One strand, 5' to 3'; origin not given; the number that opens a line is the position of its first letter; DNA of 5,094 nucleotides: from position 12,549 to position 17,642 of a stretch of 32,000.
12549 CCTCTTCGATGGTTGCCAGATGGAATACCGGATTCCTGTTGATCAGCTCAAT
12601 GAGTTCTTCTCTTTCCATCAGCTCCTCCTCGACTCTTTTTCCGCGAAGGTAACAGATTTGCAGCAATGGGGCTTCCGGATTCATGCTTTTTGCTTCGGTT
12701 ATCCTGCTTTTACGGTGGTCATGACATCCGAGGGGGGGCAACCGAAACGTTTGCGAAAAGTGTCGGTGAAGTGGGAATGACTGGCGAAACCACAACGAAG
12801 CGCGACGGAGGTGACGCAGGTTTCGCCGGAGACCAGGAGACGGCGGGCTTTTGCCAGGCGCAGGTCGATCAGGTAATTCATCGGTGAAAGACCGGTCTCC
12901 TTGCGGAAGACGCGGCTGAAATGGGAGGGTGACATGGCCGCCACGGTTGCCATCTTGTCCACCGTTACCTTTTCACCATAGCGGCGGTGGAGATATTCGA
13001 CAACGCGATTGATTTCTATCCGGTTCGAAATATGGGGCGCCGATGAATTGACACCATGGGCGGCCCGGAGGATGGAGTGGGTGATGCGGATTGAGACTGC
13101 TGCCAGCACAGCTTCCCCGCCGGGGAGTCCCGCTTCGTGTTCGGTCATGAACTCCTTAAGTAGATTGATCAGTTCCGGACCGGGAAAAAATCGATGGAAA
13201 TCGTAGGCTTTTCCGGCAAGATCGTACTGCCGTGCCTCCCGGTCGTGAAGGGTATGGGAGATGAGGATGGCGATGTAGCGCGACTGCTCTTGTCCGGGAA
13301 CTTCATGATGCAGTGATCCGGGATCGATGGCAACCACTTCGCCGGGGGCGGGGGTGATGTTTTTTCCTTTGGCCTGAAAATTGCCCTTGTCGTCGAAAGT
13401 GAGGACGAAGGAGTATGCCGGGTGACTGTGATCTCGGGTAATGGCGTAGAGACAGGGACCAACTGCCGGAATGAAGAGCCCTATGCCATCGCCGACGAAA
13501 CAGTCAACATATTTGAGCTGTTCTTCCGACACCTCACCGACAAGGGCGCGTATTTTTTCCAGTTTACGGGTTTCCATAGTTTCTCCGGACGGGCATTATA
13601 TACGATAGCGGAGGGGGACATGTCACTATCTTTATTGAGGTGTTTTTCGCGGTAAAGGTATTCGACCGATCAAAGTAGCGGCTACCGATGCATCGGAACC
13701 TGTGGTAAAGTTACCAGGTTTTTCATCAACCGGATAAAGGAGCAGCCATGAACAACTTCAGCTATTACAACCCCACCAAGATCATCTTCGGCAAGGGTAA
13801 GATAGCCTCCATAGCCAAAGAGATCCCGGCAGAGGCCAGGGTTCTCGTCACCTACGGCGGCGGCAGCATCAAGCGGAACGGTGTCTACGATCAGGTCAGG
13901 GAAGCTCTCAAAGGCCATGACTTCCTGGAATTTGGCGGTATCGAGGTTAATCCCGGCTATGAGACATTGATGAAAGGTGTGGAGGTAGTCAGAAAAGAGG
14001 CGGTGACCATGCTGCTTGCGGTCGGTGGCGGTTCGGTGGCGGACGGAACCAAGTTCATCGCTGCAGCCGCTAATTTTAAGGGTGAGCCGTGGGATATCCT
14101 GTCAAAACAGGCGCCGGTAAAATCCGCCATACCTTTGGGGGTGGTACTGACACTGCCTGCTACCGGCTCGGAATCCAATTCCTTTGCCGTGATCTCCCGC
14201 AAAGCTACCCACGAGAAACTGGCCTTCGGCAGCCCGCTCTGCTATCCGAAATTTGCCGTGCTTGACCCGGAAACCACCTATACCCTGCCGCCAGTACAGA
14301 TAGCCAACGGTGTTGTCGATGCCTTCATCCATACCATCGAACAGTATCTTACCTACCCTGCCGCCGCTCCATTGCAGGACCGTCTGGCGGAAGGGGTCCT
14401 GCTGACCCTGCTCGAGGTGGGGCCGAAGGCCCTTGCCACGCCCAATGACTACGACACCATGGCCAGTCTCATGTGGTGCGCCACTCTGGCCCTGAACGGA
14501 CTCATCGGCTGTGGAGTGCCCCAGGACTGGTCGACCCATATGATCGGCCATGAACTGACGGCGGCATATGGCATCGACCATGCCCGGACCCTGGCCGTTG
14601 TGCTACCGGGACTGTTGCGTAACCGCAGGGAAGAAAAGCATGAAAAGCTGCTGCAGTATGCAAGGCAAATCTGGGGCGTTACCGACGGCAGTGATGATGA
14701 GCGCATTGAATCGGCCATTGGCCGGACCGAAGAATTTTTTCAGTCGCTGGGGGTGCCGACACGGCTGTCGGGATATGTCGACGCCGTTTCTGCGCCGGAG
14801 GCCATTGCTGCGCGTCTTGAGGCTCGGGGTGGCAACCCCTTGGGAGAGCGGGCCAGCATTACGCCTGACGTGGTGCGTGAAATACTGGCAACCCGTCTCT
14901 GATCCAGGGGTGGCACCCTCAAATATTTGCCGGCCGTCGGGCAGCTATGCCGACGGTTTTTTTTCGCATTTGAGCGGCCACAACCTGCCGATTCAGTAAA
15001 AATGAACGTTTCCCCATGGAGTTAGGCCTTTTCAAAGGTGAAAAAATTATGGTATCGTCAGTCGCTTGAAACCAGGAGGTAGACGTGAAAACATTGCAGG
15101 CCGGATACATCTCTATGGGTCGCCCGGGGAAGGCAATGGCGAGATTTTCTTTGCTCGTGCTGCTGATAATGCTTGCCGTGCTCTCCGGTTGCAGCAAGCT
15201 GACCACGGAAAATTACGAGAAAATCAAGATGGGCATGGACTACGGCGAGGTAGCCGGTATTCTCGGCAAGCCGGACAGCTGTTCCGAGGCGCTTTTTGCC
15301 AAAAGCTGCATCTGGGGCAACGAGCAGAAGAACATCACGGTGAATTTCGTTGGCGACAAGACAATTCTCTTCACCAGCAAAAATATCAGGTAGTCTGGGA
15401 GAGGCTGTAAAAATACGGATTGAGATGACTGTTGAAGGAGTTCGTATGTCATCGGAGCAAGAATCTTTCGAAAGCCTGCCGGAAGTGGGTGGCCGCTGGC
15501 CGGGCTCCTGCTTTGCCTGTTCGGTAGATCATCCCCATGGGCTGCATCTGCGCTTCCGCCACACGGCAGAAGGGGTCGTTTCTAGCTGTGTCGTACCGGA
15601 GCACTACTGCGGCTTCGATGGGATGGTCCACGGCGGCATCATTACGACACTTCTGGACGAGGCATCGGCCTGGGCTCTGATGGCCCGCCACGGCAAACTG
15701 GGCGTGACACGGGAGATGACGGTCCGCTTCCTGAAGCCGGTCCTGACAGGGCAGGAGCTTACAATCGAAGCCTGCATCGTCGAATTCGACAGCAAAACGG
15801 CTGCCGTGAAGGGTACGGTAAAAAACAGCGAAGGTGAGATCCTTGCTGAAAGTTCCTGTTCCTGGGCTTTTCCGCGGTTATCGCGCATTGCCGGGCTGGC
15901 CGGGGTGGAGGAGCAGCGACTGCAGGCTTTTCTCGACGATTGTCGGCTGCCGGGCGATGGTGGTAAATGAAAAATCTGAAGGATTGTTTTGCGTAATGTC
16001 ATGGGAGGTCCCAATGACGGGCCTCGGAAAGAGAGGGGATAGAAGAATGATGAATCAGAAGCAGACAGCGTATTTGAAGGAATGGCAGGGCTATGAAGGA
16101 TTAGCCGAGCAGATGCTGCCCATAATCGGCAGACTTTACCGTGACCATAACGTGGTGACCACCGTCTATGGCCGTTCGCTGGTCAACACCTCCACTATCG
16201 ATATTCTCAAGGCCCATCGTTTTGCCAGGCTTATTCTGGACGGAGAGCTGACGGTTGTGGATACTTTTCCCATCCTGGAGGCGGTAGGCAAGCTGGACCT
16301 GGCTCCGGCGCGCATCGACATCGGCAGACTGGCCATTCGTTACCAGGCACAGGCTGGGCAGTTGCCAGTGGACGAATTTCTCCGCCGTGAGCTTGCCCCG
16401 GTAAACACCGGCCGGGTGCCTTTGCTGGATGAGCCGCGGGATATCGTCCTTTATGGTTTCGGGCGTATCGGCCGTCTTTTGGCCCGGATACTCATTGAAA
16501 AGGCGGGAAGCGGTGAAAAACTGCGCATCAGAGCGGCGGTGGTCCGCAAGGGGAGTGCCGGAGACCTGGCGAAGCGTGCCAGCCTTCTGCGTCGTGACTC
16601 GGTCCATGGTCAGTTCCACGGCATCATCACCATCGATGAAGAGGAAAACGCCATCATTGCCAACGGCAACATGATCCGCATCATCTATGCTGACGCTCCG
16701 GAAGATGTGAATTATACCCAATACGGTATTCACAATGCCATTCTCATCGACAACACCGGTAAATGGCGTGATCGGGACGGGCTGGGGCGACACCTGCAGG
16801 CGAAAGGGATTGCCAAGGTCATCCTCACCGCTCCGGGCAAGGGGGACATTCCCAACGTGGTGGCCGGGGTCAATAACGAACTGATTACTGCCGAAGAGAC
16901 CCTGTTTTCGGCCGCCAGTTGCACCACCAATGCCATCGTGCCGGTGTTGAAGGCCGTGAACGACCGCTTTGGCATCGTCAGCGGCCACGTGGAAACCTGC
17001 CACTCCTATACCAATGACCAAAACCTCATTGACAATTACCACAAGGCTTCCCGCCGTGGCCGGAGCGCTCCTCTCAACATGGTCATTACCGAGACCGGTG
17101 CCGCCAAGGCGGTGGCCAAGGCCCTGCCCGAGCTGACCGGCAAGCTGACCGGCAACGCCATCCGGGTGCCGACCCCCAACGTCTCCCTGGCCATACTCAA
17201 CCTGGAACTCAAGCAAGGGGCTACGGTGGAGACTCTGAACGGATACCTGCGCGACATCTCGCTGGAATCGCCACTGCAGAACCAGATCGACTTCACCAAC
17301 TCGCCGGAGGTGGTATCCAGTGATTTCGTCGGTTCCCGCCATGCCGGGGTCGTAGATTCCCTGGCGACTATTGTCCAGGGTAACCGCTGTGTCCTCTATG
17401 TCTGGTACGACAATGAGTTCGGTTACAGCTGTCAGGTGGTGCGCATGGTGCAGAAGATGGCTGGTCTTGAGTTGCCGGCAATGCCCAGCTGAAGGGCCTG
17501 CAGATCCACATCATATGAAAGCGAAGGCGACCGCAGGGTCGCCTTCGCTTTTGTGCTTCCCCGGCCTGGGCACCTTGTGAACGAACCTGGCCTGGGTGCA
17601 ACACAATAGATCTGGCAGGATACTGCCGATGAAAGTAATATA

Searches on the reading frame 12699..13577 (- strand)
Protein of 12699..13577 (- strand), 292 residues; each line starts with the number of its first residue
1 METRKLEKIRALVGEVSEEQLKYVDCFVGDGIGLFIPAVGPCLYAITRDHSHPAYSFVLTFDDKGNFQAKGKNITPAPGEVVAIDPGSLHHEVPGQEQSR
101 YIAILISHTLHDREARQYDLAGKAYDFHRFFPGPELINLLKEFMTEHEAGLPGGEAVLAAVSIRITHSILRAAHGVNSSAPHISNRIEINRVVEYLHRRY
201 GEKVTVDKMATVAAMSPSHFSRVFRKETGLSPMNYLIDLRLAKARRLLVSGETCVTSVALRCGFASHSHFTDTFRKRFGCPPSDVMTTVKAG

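Call 64: search_protein_families(library=pfam, proteins=[window:12699-13577:-], max_evalue=0.00001)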
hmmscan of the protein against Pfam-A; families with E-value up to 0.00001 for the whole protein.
window:12699-13577:- (292 aa): 2 families
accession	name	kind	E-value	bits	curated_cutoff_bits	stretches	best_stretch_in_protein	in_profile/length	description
PF12833.13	HTH_18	-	5e-26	91.2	33.6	1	209-285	1-77/80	Helix-turn-helix domain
PF00165.29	HTH_AraC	-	1.7e-17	63.5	26.6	1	196-236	1-41/42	Bacterial regulatory helix-turn-helix proteins, AraC family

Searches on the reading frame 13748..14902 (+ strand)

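Call 64: search_protein_families(library=pfam, proteins=[window:13748-14902:+], max_evalue=0.00001)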
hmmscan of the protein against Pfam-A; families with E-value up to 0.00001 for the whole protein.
window:13748-14902:+ (384 aa): 2 families
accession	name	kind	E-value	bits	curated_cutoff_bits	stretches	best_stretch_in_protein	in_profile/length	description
PF00465.25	Fe-ADH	-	3.9e-40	137.6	31.3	1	9-174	1-168/168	Iron-containing alcohol dehydrogenase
PF25137.1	ADH_Fe_C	-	3.5e-25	89.3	27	1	186-343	2-154/194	Fe-containing alcohol dehydrogenase family, C-terminal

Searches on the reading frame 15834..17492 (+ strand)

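Call 65: search_protein_families(library=pfam, proteins=[window:15834-17492:+], max_evalue=0.00001)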
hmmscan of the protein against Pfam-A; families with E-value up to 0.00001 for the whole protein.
window:15834-17492:+ (552 aa): 2 families
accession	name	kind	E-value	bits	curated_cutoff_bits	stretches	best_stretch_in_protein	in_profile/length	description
PF02800.25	Gp_dh_C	-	2.4e-40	138.1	24.4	1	368-525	1-158/158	Glyceraldehyde 3-phosphate dehydrogenase, C-terminal domain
PF00044.30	Gp_dh_N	-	1.9e-18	67.1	31.7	1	203-313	2-100/101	Glyceraldehyde 3-phosphate dehydrogenase, NAD binding domain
